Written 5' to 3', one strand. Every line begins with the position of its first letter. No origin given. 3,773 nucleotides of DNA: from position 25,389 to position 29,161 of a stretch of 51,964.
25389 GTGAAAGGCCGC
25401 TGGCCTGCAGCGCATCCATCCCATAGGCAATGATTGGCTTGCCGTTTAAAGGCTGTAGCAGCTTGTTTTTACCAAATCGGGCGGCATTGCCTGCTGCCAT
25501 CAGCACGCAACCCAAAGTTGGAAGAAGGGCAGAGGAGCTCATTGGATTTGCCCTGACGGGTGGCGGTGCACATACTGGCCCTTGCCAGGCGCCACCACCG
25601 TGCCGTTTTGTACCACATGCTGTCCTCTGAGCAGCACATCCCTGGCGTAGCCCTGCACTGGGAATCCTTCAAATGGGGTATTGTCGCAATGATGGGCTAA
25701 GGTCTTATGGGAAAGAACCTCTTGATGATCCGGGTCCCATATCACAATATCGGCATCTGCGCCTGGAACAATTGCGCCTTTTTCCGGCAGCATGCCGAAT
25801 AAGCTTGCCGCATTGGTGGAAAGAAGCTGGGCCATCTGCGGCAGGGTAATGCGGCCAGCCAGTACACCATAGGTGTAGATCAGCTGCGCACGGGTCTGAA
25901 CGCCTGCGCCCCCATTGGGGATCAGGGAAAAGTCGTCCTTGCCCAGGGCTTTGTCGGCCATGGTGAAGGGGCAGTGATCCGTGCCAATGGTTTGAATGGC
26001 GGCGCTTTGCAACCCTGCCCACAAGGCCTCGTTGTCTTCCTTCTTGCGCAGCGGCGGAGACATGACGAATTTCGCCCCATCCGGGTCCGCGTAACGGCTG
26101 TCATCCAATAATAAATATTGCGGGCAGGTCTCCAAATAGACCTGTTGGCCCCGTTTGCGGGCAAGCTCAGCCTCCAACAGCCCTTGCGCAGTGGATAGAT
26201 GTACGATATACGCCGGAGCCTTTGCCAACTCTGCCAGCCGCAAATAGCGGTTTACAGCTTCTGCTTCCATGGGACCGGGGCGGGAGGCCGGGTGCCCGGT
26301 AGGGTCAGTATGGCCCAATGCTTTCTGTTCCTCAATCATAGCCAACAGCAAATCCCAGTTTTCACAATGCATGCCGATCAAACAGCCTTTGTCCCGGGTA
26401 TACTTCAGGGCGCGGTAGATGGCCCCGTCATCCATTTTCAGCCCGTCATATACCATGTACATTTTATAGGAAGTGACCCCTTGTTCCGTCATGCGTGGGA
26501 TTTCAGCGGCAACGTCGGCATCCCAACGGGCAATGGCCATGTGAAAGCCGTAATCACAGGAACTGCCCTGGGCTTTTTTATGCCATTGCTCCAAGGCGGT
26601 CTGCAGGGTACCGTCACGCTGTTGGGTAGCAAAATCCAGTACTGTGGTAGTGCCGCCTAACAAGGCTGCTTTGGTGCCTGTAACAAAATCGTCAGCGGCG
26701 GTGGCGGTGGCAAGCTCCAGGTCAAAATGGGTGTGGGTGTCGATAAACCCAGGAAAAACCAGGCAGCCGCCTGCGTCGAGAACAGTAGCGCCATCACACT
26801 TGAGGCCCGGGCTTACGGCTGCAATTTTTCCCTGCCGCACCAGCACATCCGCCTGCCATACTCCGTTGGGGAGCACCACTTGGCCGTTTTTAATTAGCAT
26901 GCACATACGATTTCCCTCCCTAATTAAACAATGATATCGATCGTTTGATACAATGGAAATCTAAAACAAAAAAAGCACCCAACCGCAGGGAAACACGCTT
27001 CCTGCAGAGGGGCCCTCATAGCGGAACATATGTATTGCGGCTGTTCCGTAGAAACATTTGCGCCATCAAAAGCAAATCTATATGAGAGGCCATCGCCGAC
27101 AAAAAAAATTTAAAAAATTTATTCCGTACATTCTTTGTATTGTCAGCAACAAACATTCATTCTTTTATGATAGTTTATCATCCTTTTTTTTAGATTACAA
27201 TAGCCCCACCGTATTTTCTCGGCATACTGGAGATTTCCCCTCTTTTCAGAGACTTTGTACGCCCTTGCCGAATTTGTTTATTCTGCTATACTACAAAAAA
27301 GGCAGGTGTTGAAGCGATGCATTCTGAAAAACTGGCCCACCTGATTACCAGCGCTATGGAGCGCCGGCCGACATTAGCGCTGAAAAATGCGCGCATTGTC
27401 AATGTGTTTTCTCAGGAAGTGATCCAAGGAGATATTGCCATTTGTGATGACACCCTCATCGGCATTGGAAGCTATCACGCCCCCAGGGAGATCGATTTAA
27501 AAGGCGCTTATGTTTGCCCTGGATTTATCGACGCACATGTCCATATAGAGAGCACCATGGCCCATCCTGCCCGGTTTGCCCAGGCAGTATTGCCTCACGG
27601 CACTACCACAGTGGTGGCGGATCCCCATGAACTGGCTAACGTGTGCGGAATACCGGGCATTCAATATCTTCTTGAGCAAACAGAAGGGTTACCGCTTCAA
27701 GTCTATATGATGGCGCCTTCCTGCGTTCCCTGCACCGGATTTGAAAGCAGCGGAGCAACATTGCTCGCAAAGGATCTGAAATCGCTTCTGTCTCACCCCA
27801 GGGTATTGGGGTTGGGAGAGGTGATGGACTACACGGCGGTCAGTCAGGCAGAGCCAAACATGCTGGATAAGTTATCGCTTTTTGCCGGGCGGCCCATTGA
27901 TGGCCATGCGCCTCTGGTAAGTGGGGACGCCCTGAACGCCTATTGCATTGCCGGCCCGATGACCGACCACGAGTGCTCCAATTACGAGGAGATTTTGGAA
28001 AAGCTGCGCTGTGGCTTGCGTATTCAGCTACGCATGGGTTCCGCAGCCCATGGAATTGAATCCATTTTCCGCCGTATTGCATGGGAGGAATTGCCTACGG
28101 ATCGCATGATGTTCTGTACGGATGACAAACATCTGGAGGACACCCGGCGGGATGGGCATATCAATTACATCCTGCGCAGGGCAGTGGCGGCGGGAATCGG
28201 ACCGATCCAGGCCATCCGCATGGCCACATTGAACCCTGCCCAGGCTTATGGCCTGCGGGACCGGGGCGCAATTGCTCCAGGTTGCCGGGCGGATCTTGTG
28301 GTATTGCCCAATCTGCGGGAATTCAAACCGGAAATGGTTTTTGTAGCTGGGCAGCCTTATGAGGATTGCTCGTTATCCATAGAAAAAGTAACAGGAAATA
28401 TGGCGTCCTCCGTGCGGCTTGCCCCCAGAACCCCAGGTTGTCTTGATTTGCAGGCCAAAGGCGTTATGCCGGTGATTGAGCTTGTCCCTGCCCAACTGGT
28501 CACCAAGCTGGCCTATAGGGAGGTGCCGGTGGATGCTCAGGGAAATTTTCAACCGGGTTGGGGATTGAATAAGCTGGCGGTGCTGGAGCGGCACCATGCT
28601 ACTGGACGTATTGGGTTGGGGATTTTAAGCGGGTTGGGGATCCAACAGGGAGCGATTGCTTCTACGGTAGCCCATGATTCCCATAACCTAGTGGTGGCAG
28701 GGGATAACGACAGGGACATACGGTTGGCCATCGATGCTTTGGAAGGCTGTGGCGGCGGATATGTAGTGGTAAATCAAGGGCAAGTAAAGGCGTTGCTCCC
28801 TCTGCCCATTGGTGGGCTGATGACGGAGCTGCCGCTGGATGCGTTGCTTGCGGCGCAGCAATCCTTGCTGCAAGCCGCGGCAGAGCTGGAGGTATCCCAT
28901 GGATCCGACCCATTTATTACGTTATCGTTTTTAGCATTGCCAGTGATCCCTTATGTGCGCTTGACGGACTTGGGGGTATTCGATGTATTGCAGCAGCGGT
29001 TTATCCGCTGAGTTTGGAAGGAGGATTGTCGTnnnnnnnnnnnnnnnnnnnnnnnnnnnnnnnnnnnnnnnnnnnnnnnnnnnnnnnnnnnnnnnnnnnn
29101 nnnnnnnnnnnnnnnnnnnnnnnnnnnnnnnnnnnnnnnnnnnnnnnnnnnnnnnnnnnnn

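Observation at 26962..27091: Guanine-class riboswitch variant with an enlarged L3 and altered junctions, controlling a purine-catabolic operon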

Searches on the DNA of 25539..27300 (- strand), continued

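Call 54: search_with_rna_model(model_id=R1, sources=[window, L001, L004, L007, L008, L009, L068, L088, L089, L090, L091, L094, L096, L103, L104, L107, L110, L114, L115, L117, L119, L126, L128, L132, L146, L148, L151, L153, L156, L164, L170, L173, L186, L187, L191, L192, L193, L196, L206, L209, L210, L211, L144, L172], max_evalue=0.001, make_alignment=true)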
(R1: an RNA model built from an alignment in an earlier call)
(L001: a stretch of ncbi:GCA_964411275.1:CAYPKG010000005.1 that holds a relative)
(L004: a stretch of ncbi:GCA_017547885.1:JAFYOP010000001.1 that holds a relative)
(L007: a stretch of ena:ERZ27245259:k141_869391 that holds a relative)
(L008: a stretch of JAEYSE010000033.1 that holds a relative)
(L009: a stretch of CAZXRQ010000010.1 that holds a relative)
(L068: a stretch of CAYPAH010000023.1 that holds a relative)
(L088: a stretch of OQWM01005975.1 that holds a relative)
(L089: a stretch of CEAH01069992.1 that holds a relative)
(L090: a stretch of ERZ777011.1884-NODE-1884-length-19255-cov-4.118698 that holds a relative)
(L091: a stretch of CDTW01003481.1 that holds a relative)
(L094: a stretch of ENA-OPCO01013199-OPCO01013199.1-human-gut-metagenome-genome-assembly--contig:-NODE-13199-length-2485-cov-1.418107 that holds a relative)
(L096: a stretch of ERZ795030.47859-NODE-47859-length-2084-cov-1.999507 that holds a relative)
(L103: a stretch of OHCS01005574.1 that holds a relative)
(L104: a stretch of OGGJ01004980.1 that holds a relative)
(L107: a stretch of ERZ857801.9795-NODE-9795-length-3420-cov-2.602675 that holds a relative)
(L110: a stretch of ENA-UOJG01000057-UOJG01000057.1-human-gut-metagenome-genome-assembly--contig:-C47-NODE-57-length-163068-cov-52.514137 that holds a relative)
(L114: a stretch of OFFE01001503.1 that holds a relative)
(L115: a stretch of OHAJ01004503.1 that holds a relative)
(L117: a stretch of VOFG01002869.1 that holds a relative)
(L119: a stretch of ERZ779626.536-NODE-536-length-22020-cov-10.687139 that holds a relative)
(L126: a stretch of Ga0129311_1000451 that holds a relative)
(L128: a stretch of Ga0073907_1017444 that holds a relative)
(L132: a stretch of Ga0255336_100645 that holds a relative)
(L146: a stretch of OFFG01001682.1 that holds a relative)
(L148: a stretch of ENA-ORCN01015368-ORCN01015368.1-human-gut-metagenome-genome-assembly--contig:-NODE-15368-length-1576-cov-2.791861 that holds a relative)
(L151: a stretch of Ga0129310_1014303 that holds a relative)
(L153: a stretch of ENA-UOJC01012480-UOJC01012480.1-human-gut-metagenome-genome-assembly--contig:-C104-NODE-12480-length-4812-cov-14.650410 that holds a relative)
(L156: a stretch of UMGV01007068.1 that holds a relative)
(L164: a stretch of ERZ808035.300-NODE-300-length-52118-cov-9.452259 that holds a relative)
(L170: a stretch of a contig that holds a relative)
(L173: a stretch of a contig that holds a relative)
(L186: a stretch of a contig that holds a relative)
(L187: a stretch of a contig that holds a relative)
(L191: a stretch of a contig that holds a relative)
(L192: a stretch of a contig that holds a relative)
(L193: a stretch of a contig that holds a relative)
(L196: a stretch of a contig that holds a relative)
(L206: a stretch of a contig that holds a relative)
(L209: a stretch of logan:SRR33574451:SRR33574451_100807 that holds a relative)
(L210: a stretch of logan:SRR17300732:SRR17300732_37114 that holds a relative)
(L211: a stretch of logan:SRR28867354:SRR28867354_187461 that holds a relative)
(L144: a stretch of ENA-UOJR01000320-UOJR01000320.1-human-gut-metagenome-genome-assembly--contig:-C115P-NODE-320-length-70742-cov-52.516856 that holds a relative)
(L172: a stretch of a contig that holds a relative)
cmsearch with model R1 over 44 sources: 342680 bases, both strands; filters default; matches with E-value up to 0.001: 44.
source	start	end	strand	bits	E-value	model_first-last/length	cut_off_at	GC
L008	2842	2915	+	91.7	6.7e-23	1-76/76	no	0.57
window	27011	27091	-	87.6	9.4e-22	1-76/76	no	0.47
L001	3859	3929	+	87.3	1.2e-21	1-76/76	no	0.48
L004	3834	3910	+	85.9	2.9e-21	1-76/76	no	0.61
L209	108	178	+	78.2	4.6e-19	1-76/76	no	0.61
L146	1361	1433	-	74.2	6.2e-18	1-76/76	no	0.56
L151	232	309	-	73.9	7.6e-18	1-76/76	no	0.5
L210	8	78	+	73.6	9.2e-18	1-76/76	no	0.55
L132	6822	6892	+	73.2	1.2e-17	1-76/76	no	0.58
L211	474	549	+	72.9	1.4e-17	1-76/76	no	0.54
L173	3032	3105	+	70.8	5.7e-17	1-76/76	no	0.58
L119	6526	6598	-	69.7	1.2e-16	1-76/76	no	0.55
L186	1556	1629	+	69.3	1.5e-16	1-76/76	no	0.47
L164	3809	3881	+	69.2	1.7e-16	1-76/76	no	0.55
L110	12525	12599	-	69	1.8e-16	1-76/76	no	0.49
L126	5749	5825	+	68.8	2.1e-16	1-76/76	no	0.53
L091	1319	1391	-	68.8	2.2e-16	1-76/76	no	0.59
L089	1731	1805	-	67.1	6.6e-16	1-76/76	no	0.51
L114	10208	10280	+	66.8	7.8e-16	1-76/76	no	0.51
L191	250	323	+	66.6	8.9e-16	1-76/76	no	0.45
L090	6570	6643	+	65.8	1.5e-15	1-76/76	no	0.57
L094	570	643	-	65.6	1.7e-15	1-76/76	no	0.5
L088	5384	5457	-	65.4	2e-15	1-76/76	no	0.49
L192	7625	7698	+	64.4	3.7e-15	1-76/76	no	0.49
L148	37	110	-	63.6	6.2e-15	1-76/76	no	0.5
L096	799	871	-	63.4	7.2e-15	1-76/76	no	0.45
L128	566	639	+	63.2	8.4e-15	1-76/76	no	0.55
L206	3014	3087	-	63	9.1e-15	1-76/76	no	0.51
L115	1152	1225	+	62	1.8e-14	1-76/76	no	0.49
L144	6494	6567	-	62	1.8e-14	1-76/76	no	0.49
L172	4648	4721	+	62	1.8e-14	1-76/76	no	0.49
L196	2950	3023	+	60.6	4.4e-14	1-76/76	no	0.49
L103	2466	2540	-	59.6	8.5e-14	1-76/76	no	0.51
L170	332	404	+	59.5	9.6e-14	1-76/76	no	0.6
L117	459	532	-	59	1.3e-13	1-76/76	no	0.59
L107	3120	3192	-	57.6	3.3e-13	1-76/76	no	0.59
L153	3862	3935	+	56.5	6.7e-13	1-76/76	no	0.5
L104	325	397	+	55.5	1.3e-12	1-76/76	no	0.62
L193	4084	4156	+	55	1.8e-12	1-76/76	no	0.6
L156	13472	13544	-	54.2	3e-12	1-76/76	no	0.62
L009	2866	2937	+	53.2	5.9e-12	1-76/76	no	0.62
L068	2856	2928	+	49.1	8.6e-11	1-76/76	no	0.6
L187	1184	1258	-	47.1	3e-10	1-76/76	no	0.45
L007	347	405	+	40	3.2e-08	1-76/76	no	0.49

Alignment A4: 44 matches aligned to the model, 88 columns, each read 5' to 3' on its own strand. Consensus structure (alignment columns), stored with it:
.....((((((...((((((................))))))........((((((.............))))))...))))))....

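Call 68: search_with_rna_model(model_id=R1, sources=[L088, L089, L090, L091, L097, L099, L100, L102, L105, L108, L109, L110, L112, L114, L115, L119, L122, L125, L126, L127, L132, L134, L135, L136, L139, L140, L143, L144, L145, L146, L150, L156, L157, L158, L161, L163, L164, L187, L104, L101, L130, L142, L149, L160, L162], max_evalue=0.01)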
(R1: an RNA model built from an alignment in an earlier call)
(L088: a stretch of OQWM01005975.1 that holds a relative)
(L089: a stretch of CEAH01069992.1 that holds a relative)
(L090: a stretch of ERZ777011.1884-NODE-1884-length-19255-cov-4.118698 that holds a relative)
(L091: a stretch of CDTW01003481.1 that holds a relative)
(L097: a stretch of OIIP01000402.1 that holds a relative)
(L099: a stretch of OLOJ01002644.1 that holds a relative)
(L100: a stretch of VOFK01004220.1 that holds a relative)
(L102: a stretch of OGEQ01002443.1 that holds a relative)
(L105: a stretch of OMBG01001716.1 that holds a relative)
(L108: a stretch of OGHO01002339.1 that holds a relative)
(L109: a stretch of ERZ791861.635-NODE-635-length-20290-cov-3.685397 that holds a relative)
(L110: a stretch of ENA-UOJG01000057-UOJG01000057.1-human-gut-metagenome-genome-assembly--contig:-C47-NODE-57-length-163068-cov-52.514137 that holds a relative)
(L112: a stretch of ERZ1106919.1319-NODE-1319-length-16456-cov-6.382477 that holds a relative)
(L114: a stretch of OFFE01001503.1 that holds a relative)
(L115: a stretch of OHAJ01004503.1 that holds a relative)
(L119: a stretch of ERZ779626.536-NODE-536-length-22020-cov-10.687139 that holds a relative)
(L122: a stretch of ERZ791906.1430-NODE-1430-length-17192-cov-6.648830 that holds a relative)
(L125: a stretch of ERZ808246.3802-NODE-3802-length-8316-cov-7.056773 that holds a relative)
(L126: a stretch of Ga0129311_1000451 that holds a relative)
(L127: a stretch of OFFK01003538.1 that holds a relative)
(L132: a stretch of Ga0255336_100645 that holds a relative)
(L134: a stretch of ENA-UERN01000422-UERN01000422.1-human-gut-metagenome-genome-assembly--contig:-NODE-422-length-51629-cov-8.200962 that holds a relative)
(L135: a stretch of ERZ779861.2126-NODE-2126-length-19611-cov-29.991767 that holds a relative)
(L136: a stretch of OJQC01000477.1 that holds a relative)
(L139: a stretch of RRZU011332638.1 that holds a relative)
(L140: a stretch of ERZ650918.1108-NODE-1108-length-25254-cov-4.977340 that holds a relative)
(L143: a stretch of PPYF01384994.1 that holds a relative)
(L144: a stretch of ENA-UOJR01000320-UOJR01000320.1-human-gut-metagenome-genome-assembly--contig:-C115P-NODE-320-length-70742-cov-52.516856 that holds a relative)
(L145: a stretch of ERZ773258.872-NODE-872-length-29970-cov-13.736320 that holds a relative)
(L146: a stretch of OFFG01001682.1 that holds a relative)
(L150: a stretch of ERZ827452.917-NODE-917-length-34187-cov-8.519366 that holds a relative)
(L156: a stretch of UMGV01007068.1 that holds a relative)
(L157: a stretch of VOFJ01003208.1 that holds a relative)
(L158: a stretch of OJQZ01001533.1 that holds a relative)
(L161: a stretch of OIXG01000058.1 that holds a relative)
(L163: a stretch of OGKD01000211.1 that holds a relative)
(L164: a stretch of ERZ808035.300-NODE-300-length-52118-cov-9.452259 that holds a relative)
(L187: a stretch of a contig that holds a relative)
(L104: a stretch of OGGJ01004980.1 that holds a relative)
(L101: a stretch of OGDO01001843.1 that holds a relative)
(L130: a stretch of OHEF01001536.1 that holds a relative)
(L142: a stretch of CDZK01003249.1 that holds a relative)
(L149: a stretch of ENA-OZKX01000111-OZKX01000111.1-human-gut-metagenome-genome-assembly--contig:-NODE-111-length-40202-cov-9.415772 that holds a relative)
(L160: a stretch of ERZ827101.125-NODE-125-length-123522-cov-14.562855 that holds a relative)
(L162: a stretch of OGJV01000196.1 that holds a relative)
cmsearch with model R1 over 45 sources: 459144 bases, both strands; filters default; matches with E-value up to 0.01: 45.
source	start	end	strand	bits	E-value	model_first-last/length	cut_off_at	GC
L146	1361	1433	-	74.2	8.3e-18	1-76/76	no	0.56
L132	6822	6892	+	73.2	1.6e-17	1-76/76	no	0.58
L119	6526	6598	-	69.7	1.6e-16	1-76/76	no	0.55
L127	109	181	-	69.7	1.6e-16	1-76/76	no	0.55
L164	3809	3881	+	69.2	2.2e-16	1-76/76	no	0.55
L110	12525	12599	-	69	2.4e-16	1-76/76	no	0.49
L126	5749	5825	+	68.8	2.8e-16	1-76/76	no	0.53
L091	1319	1391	-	68.8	2.9e-16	1-76/76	no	0.59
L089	1731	1805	-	67.1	8.9e-16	1-76/76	no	0.51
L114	10208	10280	+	66.8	1e-15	1-76/76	no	0.51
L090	6570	6643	+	65.8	2e-15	1-76/76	no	0.57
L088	5384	5457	-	65.4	2.6e-15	1-76/76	no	0.49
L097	9657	9730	-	65.4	2.6e-15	1-76/76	no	0.49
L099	7579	7652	-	65.4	2.6e-15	1-76/76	no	0.49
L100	4969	5042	-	65.4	2.6e-15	1-76/76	no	0.49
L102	2172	2245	+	65.4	2.6e-15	1-76/76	no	0.49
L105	4915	4988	+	65.4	2.6e-15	1-76/76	no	0.49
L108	2106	2179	+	65.4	2.6e-15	1-76/76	no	0.49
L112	2055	2128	+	65.4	2.6e-15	1-76/76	no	0.49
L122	12236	12309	-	65.4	2.6e-15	1-76/76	no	0.49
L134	4942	5015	-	65.4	2.6e-15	1-76/76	no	0.49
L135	8159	8232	-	65.4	2.6e-15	1-76/76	no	0.49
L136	6293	6366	+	65.4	2.6e-15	1-76/76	no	0.49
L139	4659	4732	-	65.4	2.6e-15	1-76/76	no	0.49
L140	9648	9721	-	65.4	2.6e-15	1-76/76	no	0.49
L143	1020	1093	+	65.4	2.6e-15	1-76/76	no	0.49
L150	2346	2419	+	65.4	2.6e-15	1-76/76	no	0.49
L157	4963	5036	+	65.4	2.6e-15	1-76/76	no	0.49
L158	3154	3227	+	65.4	2.6e-15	1-76/76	no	0.49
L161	4318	4391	+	65.4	2.6e-15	1-76/76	no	0.49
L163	816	889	-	65.4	2.6e-15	1-76/76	no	0.49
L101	3630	3703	-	65.4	2.6e-15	1-76/76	no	0.49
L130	5472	5545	+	65.4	2.6e-15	1-76/76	no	0.49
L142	3853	3926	+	65.4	2.6e-15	1-76/76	no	0.49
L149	1852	1925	-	65.4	2.6e-15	1-76/76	no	0.49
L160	810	883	-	65.4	2.6e-15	1-76/76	no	0.49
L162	3328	3401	-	65.4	2.6e-15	1-76/76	no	0.49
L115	1152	1225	+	62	2.4e-14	1-76/76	no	0.49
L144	6494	6567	-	62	2.4e-14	1-76/76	no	0.49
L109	2170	2242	+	57.5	4.6e-13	1-76/76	no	0.62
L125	980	1052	+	55.5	1.7e-12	1-76/76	no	0.62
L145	8291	8363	-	55.5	1.7e-12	1-76/76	no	0.62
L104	325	397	+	55.5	1.7e-12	1-76/76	no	0.62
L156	13472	13544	-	54.2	4e-12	1-76/76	no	0.62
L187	1184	1258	-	47.1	4e-10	1-76/76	no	0.45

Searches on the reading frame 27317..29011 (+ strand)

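Call 5: search_protein_families(library=pfam, proteins=[window:27317-29011:+])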
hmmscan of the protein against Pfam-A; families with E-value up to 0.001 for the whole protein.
window:27317-29011:+ (564 aa): 3 families
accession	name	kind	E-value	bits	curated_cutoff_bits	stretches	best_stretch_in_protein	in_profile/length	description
PF13382.11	Adenine_deam_C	-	2.5e-56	190.1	27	1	393-560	1-168/169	Adenine deaminase C-terminal domain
PF01979.26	Amidohydro_1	-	6.6e-36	124.7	25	2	65-229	1-184/345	Amidohydrolase family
PF07969.17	Amidohydro_3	-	1.3e-16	61.6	29.7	2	298-340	411-463/472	Amidohydrolase family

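Call 13: search_protein_families(library=ncbifam, proteins=[window:27317-29011:+])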
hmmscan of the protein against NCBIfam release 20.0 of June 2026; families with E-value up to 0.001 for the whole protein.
window:27317-29011:+ (564 aa): 58 families (the best 25 are shown)
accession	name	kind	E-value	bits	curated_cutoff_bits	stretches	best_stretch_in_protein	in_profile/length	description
TIGR01178.1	ade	equivalog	1.8e-165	551.6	472.5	1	21-563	3-550/552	adenine deaminase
NF007457.0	PRK10027.1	equivalog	4.9e-119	398.2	768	1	9-563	21-582/588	adenine deaminase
TIGR02318.1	phosphono_phnM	equivalog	7.5e-16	58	390.55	2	296-338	322-363/376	phosphonate metabolism protein PhnM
NF011984.0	PRK15446.1-5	equivalog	1.2e-14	54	260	2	298-331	327-360/379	alpha-D-ribose 1-methylphosphonate 5-triphosphate diphosphatase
NF011983.0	PRK15446.1-4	equivalog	4.5e-14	52.1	486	2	292-329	321-358/379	alpha-D-ribose 1-methylphosphonate 5-triphosphate diphosphatase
NF006689.0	PRK09237.1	equivalog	6.7e-13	48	371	1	20-100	5-90/383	amidohydrolase/deacetylase family metallohydrolase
NF011989.0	PRK15446.2-5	equivalog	8e-13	47.9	565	1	282-347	310-376/385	alpha-D-ribose 1-methylphosphonate 5-triphosphate diphosphatase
NF011990.0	PRK15446.2-6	subfamily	1.1e-12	47.3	233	1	298-347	330-381/390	alpha-D-ribose 1-methylphosphonate 5-triphosphate diphosphatase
NF009941.0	PRK13404.1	subfamily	7.2e-12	44.7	647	1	21-90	7-76/478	dihydropyrimidinase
TIGR03178.1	allantoinase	equivalog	3.5e-11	42.6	357.85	2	21-78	3-61/441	allantoinase AllB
NF051886.1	XaaProDiPepCaul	equivalog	4.1e-11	42.5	500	1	286-329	328-372/398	Xaa-Pro dipeptidase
NF011987.0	PRK15446.2-3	subfamily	1.5e-10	40.5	253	1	298-346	331-381/395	alpha-D-ribose 1-methylphosphonate 5-triphosphate diphosphatase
TIGR02033.1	D-hydantoinase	equivalog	2.1e-10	40.2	393.25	1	22-100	3-89/454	dihydropyrimidinase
NF005557.0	PRK07228.1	equivalog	2.8e-10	39.5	522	1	21-81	4-69/445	5'-deoxyadenosine deaminase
NF004839.0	PRK06189.1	equivalog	4.5e-10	38.8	631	1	23-79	8-65/451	allantoinase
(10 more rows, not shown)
